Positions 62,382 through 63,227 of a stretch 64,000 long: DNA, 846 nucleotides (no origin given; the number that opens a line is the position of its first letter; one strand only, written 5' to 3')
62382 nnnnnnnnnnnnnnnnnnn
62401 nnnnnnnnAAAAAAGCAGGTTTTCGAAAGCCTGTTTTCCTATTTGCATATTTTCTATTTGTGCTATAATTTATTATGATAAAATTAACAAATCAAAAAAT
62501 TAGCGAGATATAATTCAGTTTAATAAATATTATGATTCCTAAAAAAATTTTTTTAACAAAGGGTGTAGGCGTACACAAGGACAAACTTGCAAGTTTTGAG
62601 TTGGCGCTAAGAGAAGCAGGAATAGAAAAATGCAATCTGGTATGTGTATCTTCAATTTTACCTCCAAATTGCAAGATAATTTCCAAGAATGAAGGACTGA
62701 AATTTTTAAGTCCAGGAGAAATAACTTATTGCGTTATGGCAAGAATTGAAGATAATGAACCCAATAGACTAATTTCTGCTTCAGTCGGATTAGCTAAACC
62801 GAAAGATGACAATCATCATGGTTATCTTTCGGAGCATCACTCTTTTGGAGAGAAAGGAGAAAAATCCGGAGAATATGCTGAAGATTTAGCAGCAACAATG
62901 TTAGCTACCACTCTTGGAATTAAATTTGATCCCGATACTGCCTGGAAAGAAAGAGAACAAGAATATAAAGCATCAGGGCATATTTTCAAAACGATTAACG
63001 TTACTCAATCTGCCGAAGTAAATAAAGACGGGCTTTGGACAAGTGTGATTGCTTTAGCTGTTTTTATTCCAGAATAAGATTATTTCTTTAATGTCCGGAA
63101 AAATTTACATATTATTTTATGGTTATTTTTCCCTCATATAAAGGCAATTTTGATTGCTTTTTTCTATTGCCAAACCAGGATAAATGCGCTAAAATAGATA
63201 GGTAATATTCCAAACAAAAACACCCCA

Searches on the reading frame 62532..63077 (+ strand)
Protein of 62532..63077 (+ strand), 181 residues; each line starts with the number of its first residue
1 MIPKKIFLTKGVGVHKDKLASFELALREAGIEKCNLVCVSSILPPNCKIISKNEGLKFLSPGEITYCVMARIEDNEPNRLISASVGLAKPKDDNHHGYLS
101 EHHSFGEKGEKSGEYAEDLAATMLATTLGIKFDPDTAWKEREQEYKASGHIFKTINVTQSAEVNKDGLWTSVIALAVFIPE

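Call 54: find_encoding_contigs(protein=window:62532-63077:+, flank=10000, max_places=3)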
Protein window:62532-63077:+ (181 aa): no gene with exactly this product is on record in the collection.
